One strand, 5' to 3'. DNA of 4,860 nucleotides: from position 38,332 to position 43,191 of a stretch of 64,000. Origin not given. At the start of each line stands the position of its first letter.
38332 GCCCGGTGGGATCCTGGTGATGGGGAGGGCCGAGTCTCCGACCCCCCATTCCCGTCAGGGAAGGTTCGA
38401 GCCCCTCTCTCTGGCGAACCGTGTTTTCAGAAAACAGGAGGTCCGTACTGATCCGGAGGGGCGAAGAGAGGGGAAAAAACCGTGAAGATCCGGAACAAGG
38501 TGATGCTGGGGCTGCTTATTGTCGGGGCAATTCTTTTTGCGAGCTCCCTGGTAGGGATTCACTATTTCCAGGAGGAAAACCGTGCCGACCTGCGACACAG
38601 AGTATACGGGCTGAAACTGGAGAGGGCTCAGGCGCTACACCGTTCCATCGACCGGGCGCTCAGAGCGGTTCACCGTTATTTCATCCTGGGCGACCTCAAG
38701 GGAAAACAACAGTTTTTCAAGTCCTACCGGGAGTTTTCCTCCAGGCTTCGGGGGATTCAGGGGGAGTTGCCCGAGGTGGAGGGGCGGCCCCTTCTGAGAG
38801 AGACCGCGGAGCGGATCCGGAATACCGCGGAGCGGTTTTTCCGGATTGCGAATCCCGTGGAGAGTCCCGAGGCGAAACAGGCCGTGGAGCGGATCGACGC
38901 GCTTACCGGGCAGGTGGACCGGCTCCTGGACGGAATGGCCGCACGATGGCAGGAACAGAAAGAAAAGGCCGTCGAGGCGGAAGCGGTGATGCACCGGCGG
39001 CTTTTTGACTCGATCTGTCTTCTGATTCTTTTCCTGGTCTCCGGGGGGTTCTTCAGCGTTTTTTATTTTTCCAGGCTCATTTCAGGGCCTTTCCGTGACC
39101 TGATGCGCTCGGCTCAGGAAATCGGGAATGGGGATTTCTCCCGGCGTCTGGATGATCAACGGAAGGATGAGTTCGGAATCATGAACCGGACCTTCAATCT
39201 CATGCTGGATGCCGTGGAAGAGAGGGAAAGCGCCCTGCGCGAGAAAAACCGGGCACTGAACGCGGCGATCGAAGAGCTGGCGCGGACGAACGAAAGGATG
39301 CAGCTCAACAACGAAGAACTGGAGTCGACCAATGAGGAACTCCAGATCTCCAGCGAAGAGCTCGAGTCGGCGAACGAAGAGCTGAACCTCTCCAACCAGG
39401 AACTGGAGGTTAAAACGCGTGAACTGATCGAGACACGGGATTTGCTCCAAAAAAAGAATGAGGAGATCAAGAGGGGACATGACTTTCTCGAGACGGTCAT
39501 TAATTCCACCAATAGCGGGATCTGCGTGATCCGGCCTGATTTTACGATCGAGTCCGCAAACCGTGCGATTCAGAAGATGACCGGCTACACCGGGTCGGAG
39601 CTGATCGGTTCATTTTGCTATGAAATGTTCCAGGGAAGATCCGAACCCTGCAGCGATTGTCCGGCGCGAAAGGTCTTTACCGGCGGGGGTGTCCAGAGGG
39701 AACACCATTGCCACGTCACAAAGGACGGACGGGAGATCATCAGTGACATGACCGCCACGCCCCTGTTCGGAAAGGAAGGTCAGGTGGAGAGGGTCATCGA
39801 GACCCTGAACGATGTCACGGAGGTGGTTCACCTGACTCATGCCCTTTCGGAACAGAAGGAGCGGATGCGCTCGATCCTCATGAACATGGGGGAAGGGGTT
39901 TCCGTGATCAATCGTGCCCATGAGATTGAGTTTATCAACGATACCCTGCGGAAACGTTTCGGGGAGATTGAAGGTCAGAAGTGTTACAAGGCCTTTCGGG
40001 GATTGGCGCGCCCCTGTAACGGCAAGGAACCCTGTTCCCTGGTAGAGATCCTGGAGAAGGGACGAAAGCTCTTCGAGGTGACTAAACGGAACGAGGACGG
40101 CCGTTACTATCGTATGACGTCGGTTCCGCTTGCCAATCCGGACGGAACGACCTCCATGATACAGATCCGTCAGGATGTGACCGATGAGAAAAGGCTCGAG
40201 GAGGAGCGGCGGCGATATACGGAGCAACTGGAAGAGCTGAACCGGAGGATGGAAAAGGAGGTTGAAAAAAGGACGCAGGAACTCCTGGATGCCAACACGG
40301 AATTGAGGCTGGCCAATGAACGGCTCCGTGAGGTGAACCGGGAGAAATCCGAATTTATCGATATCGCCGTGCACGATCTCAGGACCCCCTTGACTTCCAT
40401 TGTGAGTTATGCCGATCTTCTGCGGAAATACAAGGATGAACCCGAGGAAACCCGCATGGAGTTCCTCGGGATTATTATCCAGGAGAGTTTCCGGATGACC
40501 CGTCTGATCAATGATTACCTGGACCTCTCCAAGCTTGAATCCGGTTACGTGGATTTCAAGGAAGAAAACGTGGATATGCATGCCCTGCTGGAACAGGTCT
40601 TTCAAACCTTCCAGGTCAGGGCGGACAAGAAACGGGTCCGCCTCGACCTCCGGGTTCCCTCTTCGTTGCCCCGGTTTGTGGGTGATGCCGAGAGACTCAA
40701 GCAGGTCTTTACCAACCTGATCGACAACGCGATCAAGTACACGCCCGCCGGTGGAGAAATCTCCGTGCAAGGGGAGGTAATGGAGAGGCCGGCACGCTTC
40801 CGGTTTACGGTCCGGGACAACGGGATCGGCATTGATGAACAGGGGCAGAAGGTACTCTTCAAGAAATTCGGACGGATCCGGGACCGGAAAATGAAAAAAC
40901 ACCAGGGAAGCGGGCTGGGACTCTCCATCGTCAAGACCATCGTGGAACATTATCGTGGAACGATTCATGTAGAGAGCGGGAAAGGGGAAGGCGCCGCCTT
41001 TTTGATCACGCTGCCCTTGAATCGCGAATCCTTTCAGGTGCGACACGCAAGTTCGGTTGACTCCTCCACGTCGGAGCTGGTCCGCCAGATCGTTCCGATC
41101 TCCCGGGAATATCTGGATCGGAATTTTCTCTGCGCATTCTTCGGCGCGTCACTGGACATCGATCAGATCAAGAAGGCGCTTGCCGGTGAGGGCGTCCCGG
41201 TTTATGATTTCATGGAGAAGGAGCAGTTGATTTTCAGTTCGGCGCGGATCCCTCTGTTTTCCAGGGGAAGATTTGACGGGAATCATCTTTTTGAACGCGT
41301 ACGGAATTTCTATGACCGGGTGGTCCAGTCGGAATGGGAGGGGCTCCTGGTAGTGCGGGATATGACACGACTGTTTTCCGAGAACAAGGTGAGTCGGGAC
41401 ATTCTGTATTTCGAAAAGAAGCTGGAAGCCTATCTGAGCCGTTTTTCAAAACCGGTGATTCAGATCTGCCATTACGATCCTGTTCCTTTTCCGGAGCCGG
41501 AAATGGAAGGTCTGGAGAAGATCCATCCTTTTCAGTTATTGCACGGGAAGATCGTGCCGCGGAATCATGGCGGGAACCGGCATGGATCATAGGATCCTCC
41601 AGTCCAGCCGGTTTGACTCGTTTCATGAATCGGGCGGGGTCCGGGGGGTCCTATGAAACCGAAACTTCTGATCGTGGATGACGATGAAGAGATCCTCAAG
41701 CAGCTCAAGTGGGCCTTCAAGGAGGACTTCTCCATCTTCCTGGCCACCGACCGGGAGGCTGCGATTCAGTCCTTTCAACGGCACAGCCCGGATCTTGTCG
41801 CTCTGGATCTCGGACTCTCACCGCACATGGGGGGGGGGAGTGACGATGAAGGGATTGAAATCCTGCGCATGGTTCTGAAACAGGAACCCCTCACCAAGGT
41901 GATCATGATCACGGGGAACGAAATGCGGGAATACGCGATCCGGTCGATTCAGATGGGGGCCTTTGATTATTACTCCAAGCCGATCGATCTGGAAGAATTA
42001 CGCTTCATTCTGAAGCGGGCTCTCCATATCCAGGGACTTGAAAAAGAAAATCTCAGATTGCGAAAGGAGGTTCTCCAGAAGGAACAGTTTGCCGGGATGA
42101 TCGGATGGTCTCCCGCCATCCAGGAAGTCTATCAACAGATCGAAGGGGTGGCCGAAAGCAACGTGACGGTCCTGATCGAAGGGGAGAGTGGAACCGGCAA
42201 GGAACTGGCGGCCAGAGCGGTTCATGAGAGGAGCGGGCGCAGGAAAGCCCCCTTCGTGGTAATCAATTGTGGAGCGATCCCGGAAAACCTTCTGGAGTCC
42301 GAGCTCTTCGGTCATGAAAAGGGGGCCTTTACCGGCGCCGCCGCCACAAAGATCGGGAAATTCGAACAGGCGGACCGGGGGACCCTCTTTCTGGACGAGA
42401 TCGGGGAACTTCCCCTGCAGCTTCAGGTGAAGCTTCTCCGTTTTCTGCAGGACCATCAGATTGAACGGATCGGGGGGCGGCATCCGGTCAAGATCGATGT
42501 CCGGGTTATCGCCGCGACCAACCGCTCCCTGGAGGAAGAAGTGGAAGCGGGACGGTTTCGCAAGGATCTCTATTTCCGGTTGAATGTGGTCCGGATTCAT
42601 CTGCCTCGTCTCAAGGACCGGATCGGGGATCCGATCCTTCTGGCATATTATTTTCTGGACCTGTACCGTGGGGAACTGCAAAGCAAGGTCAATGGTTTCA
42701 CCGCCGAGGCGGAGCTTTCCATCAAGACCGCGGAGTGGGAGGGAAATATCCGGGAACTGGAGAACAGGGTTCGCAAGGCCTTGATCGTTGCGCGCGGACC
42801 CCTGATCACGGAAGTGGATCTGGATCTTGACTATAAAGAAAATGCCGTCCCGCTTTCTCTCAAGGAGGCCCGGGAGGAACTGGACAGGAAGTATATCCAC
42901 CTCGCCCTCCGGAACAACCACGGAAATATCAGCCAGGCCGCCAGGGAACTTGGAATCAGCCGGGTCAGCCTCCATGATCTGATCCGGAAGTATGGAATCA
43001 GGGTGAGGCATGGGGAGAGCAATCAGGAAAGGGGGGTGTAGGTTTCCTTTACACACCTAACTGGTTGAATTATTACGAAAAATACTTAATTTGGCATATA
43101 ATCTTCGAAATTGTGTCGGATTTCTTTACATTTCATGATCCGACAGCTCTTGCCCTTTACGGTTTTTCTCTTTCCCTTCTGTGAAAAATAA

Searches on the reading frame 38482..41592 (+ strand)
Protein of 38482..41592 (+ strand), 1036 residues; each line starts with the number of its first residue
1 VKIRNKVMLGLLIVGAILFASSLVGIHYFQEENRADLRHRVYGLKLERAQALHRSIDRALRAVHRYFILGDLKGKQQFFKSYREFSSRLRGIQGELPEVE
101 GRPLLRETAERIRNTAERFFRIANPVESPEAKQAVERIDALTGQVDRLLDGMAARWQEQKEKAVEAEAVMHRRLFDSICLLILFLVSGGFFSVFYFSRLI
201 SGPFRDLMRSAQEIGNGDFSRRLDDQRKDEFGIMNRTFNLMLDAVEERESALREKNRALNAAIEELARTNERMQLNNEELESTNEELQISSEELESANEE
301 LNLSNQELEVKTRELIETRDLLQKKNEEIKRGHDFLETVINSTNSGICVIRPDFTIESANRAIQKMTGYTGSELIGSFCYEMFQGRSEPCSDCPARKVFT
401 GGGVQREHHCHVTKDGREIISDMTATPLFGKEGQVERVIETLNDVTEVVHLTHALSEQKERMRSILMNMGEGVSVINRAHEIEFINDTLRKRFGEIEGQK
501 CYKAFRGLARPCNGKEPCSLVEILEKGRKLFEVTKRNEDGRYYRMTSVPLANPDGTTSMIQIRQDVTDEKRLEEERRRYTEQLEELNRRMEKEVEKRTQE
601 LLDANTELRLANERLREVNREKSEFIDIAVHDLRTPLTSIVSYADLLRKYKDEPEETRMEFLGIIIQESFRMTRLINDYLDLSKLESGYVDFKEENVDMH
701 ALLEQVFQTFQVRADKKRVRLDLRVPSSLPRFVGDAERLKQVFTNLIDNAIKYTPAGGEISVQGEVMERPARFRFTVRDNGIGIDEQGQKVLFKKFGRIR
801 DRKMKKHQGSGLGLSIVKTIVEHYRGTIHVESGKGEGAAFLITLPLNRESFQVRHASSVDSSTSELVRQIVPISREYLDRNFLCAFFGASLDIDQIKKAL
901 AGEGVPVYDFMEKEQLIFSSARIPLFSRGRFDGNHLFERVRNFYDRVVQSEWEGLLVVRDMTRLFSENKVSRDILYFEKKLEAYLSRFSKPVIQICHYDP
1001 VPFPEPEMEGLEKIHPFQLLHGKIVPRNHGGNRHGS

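Call 4: search_protein_families(library=pfam, proteins=[window:38482-41592:+])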
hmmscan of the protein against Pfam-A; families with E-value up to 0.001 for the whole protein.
window:38482-41592:+ (1036 aa): 9 families
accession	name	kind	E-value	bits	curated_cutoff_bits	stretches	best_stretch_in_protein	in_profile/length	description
PF02518.31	HATPase_c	-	6.6e-30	104.3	26.4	1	734-847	1-110/111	Histidine kinase-, DNA gyrase B-, and HSP90-like ATPase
PF08448.16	PAS_4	-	9.9e-23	80.9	23.1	1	341-449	2-109/110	PAS fold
PF13426.13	PAS_9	-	1.7e-20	73.6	27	2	345-447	2-103/103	PAS domain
PF00512.31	HisKA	-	3.8e-17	62.5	26.9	1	622-688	2-66/66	His Kinase A (phospho-acceptor) domain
PF14417.12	MEDS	-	8.3e-17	61.9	29.8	1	855-1016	2-161/161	MEDS: MEthanogen/methylotroph, DcmR Sensory domain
PF00672.30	HAMP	-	1.1e-13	51.7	25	1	196-246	2-52/53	HAMP domain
PF00989.32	PAS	-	3e-10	40.5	22.6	1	335-445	2-113/113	PAS fold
PF13188.13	PAS_8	-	6.7e-10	38.9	21.8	1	335-388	2-52/65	PAS domain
PF14501.12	HATPase_c_5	-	0.00011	22.5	22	1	739-833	6-91/102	GHKL domain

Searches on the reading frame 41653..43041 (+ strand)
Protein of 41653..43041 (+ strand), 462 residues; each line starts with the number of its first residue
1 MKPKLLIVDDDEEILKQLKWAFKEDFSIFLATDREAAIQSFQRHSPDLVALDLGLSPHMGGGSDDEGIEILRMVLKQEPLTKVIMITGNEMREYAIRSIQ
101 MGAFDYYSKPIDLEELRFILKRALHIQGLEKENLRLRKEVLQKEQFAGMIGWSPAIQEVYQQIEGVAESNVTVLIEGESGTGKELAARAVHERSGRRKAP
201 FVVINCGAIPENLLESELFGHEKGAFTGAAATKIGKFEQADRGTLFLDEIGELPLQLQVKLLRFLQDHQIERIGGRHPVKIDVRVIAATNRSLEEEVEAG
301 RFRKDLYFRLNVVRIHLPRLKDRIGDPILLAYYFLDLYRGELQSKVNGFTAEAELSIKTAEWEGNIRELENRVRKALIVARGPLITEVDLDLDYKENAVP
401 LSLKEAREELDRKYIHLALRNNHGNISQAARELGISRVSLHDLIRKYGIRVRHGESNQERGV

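Call 4: search_protein_families(library=pfam, proteins=[window:41653-43041:+])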
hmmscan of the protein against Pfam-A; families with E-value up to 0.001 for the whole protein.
window:41653-43041:+ (462 aa): 8 families
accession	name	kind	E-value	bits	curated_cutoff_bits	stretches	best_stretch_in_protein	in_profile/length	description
PF00158.32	Sigma54_activat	-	1.7e-74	249.5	20.2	1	149-316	1-168/168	Sigma-54 interaction domain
PF14532.12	Sigma54_activ_2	-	9.2e-25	87.9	25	1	150-320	1-138/138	Sigma-54 interaction domain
PF00072.30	Response_reg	-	1.1e-20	74.2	30.2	1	6-117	2-107/111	Response regulator receiver domain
PF25601.1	AAA_lid_14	-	9.1e-15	54.7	27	1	322-398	2-78/87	AAA+ ATPase lid domain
PF02954.25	HTH_8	-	2.8e-10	40.2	22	1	407-447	2-42/42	Bacterial regulatory protein, Fis family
PF00004.35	AAA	-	2e-07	31.9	21.2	1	173-309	1-130/131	ATPase family associated with various cellular activities (AAA)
PF07728.20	AAA_5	-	3e-06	27.7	22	1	173-292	2-124/139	AAA domain (dynein-related subfamily)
PF18024.7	HTH_50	-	0.0008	19.5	27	0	402-449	3-49/50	Helix-turn-helix domain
